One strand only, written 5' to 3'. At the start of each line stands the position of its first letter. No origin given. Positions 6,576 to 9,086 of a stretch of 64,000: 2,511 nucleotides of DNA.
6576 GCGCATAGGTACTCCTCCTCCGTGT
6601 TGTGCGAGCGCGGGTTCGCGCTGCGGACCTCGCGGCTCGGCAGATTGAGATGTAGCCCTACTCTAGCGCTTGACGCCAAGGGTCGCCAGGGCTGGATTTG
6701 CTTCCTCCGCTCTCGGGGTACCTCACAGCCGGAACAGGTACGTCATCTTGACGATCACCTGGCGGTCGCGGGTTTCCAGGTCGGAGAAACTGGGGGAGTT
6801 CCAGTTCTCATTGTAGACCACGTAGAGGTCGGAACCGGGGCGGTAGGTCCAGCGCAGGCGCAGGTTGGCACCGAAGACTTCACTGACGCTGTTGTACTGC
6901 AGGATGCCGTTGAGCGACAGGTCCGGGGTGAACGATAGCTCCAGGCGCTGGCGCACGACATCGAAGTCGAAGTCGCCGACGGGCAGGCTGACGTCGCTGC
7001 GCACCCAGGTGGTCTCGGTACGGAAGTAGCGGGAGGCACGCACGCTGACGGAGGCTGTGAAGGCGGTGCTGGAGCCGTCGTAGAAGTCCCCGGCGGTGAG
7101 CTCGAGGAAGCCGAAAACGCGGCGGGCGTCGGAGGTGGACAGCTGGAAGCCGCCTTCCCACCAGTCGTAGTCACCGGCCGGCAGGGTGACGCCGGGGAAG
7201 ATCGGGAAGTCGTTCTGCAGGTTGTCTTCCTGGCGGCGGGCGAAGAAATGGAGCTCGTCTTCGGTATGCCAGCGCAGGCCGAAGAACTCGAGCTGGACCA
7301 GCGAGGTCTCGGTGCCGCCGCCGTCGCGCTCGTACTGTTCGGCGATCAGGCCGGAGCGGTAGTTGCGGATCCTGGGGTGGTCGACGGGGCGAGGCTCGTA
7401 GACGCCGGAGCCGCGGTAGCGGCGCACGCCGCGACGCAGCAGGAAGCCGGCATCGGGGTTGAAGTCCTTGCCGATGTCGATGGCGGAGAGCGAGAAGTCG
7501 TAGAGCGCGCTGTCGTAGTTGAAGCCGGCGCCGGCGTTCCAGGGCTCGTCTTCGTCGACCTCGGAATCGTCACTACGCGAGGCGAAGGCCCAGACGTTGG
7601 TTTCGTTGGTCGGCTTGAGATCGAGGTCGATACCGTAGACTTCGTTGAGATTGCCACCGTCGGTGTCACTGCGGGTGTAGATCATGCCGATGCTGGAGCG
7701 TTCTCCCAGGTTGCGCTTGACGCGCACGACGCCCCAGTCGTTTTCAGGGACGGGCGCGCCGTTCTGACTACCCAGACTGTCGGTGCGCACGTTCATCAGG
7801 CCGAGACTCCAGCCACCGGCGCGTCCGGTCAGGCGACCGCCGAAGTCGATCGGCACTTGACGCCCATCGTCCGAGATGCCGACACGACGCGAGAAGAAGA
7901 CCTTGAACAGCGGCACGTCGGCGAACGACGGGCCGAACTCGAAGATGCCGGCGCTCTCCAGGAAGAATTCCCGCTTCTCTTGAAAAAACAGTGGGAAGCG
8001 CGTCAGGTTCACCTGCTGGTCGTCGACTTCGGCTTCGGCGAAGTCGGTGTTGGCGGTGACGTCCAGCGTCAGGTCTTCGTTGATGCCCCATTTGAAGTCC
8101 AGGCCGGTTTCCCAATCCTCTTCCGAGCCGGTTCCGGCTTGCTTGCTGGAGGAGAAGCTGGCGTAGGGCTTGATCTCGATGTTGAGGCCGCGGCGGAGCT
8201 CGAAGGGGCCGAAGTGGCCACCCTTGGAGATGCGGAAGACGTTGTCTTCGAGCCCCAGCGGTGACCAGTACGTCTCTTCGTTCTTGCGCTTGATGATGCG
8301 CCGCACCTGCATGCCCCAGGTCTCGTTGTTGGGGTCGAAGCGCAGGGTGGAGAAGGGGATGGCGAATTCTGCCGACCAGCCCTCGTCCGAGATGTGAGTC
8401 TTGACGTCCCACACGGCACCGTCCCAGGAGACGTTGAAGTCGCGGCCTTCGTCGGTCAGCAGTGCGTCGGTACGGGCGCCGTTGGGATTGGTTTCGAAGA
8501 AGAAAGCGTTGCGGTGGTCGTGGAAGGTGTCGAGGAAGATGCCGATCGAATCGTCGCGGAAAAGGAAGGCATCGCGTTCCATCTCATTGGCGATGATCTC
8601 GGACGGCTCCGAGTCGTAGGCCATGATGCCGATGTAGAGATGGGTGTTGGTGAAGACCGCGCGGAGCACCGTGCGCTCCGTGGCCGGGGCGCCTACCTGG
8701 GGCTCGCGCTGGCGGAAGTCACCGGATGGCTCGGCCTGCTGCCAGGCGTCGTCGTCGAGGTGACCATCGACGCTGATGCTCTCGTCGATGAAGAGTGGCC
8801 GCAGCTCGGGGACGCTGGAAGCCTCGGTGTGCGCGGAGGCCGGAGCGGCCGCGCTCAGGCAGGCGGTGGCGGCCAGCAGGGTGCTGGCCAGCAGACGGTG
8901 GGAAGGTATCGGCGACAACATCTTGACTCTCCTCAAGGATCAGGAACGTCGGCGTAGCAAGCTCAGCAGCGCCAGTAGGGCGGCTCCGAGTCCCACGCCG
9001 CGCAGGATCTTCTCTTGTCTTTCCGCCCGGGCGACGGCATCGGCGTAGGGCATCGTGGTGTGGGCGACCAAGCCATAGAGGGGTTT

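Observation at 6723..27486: Compact NRPS-PKS biosynthetic operon with kynurenine 3-monooxygenase, O-methyltransferase, reductive release and a Cys-type A domain behind a non-cyclising C domain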

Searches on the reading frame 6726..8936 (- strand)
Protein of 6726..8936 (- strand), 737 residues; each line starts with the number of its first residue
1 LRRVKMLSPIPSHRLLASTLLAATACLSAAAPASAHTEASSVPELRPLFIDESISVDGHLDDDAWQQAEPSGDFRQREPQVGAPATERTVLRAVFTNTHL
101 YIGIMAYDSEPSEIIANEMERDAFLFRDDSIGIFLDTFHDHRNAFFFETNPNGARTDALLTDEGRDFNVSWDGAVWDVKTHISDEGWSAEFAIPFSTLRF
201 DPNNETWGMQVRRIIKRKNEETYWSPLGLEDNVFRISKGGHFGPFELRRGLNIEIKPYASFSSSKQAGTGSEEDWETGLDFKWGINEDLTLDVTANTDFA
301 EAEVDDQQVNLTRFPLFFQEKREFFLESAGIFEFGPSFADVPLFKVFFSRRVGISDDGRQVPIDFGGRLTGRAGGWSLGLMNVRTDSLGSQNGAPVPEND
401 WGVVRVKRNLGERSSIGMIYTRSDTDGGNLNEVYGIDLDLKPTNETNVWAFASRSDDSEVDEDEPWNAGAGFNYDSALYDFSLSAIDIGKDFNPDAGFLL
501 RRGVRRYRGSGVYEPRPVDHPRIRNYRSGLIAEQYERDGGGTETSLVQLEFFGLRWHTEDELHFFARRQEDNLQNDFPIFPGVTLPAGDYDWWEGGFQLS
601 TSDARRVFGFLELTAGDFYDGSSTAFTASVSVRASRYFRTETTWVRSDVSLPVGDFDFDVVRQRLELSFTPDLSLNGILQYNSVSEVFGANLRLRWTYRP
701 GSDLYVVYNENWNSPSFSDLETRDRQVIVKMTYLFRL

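Call 4: search_protein_families(library=pfam, proteins=[window:6726-8936:-], max_evalue=0.001)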
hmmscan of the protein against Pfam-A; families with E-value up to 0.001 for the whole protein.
window:6726-8936:- (737 aa): 2 families
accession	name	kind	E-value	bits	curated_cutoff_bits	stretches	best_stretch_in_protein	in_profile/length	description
PF19313.5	DUF5916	-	2.6e-23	83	22.6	1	254-355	6-97/572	Domain of unknown function (DUF5916)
PF06452.16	CBM9_1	-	2.2e-06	28.1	23.4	1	56-212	1-147/185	Carbohydrate family 9 binding domain-like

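Call 7: search_protein_families(library=ncbifam, proteins=[window:6726-8936:-], max_evalue=0.001)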
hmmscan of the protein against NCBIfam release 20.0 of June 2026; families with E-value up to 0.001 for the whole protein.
window:6726-8936:- (737 aa): 0 families

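Call 93: search_solved_structures(query=window:6726-8921:-, max_evalue=1, show_alignments=0)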
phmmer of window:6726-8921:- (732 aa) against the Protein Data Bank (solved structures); distinct sequences matched with E-value up to 1: 1.
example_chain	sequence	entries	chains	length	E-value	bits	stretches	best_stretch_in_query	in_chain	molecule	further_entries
5j2y_A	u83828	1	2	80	0.69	11.2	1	194-244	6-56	Regulatory protein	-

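Call 97: find_homologous_proteins(query=window:6726-8921:-, max_evalue=1e-20)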
Query window:6726-8921:- (732 aa): 7540 proteins with E <= 1e-20 among 8000 candidates; the best 120 are listed.
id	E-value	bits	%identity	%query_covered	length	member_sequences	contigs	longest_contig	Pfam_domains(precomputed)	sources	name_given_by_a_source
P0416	0.0e+0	1692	100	100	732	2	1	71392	PF19313.6,PF06452.17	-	-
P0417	1.9e-285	967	58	100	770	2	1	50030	PF19313.6,PF06452.17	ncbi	ncbi:MAG: DUF5916 domain-containing protein [Acidobacteriota bacterium]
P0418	4.7e-275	933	57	100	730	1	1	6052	PF19313.6,PF06452.17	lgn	-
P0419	5.7e-224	764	50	94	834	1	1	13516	PF19313.6,PF06452.17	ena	-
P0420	7.0e-224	763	50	96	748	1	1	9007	PF19313.6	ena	-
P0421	3.2e-223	761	49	97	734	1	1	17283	PF19313.6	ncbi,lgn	ncbi:MAG: DUF5916 domain-containing protein [Thermoanaerobaculia bacterium]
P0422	2.5e-222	758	49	100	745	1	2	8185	PF19313.6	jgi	jgi:hypothetical protein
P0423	2.6e-222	758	49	96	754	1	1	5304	PF19313.6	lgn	-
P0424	4.1e-222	758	50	95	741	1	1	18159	PF19313.6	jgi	-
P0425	2.3e-221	755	50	96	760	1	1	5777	PF19313.6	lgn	-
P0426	1.2e-220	753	50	98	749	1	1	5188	PF19313.6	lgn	-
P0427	4.4e-220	751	49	94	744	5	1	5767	PF19313.6,PF06452.17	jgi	jgi:hypothetical protein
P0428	4.5e-218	744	49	97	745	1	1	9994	PF19313.6,PF06452.17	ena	-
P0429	5.2e-218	744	49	97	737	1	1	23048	PF19313.6,PF06452.17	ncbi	ncbi:MAG: DUF5916 domain-containing protein [Acidobacteriota bacterium]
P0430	6.1e-218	744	50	96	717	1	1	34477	PF19313.6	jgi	jgi:hypothetical protein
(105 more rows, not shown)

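Call 106: predict_structure(alignment_id=A2)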
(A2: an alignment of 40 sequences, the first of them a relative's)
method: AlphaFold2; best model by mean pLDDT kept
length: 732 residues; sequences in the alignment: 40
mean_pLDDT: 83.1   pTM: 0.81
mean pLDDT of the five models: 83.1, 82.0, 81.8, 77.9, 76.2
residues with pLDDT >= 90: 333; 70-90: 283; 50-70: 75; < 50: 41
segments of 3 or more residues with pLDDT < 50: 1-10, 25-33, 295-316
pLDDT, mean of each block of 10 residues (from residue 1): 41 62 51 70 93 94 95 92 97 93 95 80 90 82 93 77 64 94 93 74 93 94 84 87 72 79 71 75 74 45 38 49 67 68 78 77 81 88 78 91 85 93 87 87 92 75 92 91 90 87 94 88 96 88 96 95 95 88 96 94 96 96 95 94 94 93 91 87 85 82 78 66 81 73
secondary structure, 60 per line:
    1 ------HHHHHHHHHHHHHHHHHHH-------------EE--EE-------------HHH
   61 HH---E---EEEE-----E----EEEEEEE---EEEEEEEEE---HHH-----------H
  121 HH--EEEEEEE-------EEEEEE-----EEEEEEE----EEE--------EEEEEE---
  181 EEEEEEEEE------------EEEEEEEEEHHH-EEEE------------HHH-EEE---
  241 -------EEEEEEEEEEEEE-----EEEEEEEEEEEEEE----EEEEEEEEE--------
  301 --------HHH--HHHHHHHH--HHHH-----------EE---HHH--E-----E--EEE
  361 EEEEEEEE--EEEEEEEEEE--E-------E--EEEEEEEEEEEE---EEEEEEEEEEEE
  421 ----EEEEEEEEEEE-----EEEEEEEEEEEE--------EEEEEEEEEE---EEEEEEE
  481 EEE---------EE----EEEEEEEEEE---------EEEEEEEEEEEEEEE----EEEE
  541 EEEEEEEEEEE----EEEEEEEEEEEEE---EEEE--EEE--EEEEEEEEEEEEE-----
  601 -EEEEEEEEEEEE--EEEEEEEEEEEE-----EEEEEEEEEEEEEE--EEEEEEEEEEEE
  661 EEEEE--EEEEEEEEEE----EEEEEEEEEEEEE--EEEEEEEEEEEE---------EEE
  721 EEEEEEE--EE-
elements in order (helices of 4 or more, strands of 3 or more residues): H7-25 H58-62 E70-73 E84-90 E94-102 E125-131 E139-144 E150-156 E161-163 E172-177 E181-189 E202-210 E215-218 E235-237 E248-260 E266-279 E284-292 H314-321 H324-327 E358-368 E371-380 E394-405 E409-420 E425-435 E441-452 E461-470 E474-483 E499-508 E518-532 E537-551 E556-568 E572-575 E578-580 E583-595 E602-613 E616-627 E633-646 E649-665 E668-677 E682-694 E697-708 E718-727

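Call 108: fold_search(model_id=the predicted structure, library=pdb)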
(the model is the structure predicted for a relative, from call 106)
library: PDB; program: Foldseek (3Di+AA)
matches with E <= 10: 884; with E <= 0.001: 305
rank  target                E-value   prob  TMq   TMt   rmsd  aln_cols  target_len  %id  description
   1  9a39_MODEL_1_A        2.3e-09  1.00  0.31  0.30  22.8       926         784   10  Model of E. coli LptD by in-cell photo-crosslinking MS and deep learning (released 2023-02-24)
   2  9kn3_A                6.0e-08  1.00  0.29  0.29  20.3       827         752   10  Cryo-EM structure of LptDEM complex from Escherichia coli (released 2025-07-23)
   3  9rpr_A                6.3e-08  1.00  0.31  0.31  19.7       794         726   10  Cryo-EM structure of LptDEM complex containing Shigella flexneri LptE and endogenous E. coli LptD and LptM (released 2025-12-10)
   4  4q35_A                6.9e-08  1.00  0.31  0.30  18.3       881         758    9  Structure of a membrane protein (released 2014-06-25)
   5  9rps_A                2.4e-07  1.00  0.29  0.29  20.1       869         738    8  Cryo-EM structure of Shigella flexneri LptDE in complex with RTP45 superinfection exclusion protein from RTP bacteriop (released 2025-12-10)
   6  4jpq_A                2.8e-07  1.00  0.24  0.74   4.1       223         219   14  Crystal structure of a putative carbohydrate-binding protein (BACUNI_03838) from Bacteroides uniformis ATCC 8492 at 2. (released 2013-04-17)
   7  4jpq_B                3.4e-07  1.00  0.24  0.74   4.1       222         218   14  Crystal structure of a putative carbohydrate-binding protein (BACUNI_03838) from Bacteroides uniformis ATCC 8492 at 2. (released 2013-04-17)
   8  9ia0_A                4.8e-07  1.00  0.31  0.30  20.2       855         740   10  LpDE from Escherichia coli (released 2025-12-10)
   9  5fok_B                6.4e-07  1.00  0.22  0.24  18.8       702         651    8  Crystal structure of the siderophore receptor PiuA from Pseudomonas aeruginosa (released 2016-05-11)
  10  6bpn                  6.8e-07  1.00  0.24  0.27  22.0       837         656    7  The crystal structure of the Ferric-Catecholate import receptor Fiu from E. coli K12: Open form (C2221) (released 2018-11-28)
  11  3t24_C                1.0e-06  1.00  0.23  0.38  10.5       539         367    7  Crystal structure of Pseudomonas aeruginosa OpdQ (released 2012-02-08)
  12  8p97_A                1.1e-06  1.00  0.30  0.35  18.5       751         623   11  BtuB3G3 bound to cyanocobalamin with disordered EL8 (released 2023-08-16)
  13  5fok_A                1.2e-06  1.00  0.21  0.23  20.7       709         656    8  Crystal structure of the siderophore receptor PiuA from Pseudomonas aeruginosa (released 2016-05-11)
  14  4rdt_A                1.2e-06  1.00  0.29  0.33  15.2       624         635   10  Structure of the bacterial Zn-transporter ZnuD from Neisseria meningitidis (flexible conformation bound to a zinc ion) (released 2015-08-19)
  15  9a2z_MODEL_1_A        1.3e-06  1.00  0.26  0.26  21.0       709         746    9  Model of E. coli FepA by in-cell photo-crosslinking MS and deep learning (released 2023-02-24)
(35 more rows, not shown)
